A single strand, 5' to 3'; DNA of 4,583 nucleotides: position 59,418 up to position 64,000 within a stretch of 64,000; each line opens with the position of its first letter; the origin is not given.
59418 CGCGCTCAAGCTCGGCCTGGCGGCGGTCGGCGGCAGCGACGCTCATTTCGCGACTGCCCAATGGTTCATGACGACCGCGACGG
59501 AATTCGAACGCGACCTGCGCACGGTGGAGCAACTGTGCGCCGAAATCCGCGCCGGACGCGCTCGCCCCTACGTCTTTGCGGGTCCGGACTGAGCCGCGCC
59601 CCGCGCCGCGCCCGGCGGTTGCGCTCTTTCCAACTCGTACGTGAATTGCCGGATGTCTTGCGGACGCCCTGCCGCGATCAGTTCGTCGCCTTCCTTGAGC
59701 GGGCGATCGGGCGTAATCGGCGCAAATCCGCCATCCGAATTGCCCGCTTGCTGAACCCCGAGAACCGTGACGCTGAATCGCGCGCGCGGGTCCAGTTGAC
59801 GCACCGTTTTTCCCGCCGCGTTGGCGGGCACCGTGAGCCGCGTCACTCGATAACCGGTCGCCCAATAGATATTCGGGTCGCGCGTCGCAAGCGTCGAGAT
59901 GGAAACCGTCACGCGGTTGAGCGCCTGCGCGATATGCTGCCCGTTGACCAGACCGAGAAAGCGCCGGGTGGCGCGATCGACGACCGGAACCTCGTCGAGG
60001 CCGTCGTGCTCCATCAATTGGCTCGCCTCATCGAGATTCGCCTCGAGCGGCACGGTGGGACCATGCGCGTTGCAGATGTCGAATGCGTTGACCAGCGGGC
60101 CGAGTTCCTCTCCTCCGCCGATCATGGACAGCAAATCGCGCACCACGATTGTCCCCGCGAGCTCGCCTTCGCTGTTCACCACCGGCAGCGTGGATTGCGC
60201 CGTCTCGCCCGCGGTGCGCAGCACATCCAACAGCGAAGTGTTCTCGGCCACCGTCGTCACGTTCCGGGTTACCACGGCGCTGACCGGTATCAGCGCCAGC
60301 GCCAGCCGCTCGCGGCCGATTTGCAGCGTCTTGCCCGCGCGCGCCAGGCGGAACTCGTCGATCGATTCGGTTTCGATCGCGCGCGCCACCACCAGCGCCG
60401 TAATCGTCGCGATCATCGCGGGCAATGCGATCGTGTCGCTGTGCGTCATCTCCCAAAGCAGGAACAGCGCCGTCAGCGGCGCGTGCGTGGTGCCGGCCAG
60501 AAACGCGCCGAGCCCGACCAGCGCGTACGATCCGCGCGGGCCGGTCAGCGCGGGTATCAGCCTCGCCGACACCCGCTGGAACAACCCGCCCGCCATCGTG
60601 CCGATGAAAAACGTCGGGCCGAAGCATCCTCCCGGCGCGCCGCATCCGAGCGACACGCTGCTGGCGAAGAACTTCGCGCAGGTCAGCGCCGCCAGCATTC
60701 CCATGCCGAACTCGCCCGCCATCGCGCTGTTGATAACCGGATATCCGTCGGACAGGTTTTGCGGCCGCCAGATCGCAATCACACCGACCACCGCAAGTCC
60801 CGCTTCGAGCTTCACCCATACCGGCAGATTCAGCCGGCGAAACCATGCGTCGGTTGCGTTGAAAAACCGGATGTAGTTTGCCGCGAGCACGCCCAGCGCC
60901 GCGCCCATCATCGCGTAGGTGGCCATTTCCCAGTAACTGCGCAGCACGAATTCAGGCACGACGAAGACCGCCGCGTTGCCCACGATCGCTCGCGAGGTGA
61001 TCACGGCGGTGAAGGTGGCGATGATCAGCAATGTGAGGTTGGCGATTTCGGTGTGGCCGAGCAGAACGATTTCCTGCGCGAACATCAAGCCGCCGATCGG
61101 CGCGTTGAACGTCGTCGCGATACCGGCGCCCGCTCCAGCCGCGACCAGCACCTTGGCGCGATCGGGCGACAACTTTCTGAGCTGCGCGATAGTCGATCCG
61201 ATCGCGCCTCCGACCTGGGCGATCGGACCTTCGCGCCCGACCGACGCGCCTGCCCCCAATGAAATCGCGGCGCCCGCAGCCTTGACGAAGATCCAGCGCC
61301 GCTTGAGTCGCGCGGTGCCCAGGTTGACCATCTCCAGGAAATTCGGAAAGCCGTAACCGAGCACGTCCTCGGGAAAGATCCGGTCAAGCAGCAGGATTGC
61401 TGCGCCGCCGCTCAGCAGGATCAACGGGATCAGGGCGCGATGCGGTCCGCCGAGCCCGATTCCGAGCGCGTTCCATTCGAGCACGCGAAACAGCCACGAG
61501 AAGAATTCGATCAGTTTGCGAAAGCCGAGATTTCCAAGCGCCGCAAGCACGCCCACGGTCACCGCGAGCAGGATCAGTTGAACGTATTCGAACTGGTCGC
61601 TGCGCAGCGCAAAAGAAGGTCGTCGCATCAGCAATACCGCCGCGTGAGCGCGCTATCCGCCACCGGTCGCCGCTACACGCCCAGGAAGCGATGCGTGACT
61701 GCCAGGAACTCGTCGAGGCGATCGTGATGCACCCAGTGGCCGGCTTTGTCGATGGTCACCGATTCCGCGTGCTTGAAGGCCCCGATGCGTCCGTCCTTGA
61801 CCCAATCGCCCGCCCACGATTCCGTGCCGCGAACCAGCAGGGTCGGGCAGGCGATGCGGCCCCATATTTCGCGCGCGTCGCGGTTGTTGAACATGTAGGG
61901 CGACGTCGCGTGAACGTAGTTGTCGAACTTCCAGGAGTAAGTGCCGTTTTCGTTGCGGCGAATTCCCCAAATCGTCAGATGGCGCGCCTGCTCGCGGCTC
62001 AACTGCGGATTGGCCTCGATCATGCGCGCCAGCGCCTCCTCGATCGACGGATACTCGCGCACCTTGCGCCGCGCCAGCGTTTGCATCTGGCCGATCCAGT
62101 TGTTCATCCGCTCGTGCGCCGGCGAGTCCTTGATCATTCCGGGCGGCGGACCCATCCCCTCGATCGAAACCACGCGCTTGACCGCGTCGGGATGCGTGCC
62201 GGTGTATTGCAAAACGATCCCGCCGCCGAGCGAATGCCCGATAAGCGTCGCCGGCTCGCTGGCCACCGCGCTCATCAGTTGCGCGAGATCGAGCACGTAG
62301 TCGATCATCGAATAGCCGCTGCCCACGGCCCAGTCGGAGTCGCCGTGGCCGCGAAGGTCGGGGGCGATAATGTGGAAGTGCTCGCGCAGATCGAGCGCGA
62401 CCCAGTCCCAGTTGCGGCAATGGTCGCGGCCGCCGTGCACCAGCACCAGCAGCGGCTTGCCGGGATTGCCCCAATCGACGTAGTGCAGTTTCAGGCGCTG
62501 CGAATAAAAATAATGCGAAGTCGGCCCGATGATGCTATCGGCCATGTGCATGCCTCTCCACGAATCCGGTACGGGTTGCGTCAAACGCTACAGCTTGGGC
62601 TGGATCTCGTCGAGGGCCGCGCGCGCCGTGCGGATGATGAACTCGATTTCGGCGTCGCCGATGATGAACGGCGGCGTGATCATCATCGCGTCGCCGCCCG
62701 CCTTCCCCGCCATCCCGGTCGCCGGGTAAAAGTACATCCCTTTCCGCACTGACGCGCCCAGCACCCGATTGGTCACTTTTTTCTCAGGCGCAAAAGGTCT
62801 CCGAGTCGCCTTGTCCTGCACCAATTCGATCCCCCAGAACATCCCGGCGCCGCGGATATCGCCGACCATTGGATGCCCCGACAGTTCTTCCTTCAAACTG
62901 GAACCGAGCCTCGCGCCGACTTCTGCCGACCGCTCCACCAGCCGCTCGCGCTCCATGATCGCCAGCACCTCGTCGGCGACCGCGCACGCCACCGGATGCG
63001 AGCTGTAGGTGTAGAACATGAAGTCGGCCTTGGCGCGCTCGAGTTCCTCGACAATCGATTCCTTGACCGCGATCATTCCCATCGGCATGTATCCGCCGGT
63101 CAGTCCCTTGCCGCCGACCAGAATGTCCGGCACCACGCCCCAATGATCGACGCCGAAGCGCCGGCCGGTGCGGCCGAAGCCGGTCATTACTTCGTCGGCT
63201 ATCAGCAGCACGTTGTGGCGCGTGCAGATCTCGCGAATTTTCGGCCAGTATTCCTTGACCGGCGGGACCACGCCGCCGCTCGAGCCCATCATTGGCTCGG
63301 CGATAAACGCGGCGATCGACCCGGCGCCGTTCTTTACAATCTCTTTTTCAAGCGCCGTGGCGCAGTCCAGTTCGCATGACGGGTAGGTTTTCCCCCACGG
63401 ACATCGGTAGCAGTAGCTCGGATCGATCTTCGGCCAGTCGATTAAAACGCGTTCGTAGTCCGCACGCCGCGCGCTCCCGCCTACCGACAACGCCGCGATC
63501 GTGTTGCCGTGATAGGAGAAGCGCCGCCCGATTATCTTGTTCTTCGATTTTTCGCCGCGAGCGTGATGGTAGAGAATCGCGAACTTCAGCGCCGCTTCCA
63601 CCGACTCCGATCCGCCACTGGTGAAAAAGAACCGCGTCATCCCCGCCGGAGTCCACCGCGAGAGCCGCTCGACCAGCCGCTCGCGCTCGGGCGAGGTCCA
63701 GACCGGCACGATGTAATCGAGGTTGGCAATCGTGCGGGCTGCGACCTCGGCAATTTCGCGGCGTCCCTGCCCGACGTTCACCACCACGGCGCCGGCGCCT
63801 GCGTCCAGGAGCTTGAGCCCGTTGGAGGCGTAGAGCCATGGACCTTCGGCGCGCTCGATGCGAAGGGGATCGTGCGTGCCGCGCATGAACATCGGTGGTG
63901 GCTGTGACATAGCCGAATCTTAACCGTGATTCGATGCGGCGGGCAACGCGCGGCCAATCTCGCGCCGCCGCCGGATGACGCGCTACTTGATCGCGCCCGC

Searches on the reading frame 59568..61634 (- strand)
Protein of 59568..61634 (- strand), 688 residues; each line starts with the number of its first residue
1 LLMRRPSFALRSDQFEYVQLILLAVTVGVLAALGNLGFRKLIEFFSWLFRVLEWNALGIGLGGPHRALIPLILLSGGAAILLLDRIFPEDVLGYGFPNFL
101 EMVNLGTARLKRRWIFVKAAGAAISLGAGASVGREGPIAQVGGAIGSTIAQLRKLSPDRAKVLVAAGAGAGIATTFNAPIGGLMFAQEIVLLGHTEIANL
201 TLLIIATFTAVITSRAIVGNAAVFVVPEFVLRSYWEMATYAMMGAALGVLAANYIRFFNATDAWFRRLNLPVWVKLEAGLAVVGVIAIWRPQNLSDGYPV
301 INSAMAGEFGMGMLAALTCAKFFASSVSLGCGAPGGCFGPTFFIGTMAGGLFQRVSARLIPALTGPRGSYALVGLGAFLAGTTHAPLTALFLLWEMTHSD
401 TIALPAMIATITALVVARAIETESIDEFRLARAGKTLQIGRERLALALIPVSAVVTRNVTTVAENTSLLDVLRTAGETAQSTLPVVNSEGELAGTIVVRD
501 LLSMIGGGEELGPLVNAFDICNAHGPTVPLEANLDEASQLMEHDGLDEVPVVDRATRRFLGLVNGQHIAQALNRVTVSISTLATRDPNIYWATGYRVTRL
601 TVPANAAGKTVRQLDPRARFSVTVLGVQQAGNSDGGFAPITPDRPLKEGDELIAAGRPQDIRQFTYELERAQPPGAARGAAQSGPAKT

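Call 14: search_protein_families(library=pfam, proteins=[window:59568-61634:-], max_evalue=0.0001)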
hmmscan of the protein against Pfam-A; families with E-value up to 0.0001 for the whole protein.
window:59568-61634:- (688 aa): 3 families
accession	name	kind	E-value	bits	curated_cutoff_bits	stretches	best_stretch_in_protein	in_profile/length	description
PF00654.25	Voltage_CLC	-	1.8e-80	271.1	24.8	1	79-418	5-346/346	Voltage gated chloride channel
PF00571.33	CBS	-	4.3e-16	59.4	24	1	451-505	1-55/57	CBS domain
PF02080.26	TrkA_C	-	2e-09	37.7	27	1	598-665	2-67/71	TrkA-C domain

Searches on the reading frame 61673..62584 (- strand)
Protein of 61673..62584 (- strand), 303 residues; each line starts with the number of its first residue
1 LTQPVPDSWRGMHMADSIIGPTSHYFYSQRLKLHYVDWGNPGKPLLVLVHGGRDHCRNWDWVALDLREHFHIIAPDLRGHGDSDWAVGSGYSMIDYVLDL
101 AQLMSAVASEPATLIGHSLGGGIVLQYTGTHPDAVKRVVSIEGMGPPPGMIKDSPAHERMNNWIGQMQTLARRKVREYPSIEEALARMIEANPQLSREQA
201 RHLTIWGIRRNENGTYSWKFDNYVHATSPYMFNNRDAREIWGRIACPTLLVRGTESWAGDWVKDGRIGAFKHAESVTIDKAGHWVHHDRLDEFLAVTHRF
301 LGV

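Call 68: search_protein_families(library=pfam, proteins=[window:61673-62584:-], max_evalue=0.05)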
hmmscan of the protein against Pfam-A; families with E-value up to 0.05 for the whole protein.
window:61673-62584:- (303 aa): 4 families
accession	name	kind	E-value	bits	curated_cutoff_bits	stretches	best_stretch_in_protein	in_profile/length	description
PF00561.26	Abhydrolase_1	-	2.9e-27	96.4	25.8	1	44-289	1-244/245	alpha/beta hydrolase fold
PF12697.13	Abhydrolase_6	-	3.9e-23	83.7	26.3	1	46-295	1-216/217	Alpha/beta hydrolase family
PF12146.15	Hydrolase_4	-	2.5e-17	63.5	27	1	43-193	4-152/239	Serine aminopeptidase, S33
PF00756.26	Esterase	-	0.0023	18.2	22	1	101-152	106-158/251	Putative esterase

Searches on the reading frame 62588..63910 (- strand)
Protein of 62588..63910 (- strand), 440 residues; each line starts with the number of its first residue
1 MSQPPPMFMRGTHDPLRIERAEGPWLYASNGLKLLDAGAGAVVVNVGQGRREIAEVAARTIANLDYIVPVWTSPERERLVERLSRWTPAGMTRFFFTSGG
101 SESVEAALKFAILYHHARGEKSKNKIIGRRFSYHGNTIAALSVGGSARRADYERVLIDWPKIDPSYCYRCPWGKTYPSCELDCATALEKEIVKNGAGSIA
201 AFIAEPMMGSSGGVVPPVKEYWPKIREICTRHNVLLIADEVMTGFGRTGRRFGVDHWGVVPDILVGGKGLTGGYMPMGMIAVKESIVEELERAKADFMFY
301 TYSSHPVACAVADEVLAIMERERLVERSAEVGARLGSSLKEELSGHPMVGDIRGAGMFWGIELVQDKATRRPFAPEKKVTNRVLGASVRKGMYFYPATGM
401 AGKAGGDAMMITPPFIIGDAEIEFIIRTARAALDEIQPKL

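Call 68: search_protein_families(library=pfam, proteins=[window:62588-63910:-], max_evalue=0.05)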
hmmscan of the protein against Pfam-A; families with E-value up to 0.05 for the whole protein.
window:62588-63910:- (440 aa): 2 families
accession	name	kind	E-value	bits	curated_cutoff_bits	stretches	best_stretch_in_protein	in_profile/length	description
PF00202.27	Aminotran_3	-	6e-82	275.9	30.5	1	15-427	10-397/403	Aminotransferase class-III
PF00155.27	Aminotran_1_2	-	4.5e-05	23.2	19.7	1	209-346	156-295/361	Aminotransferase class I and II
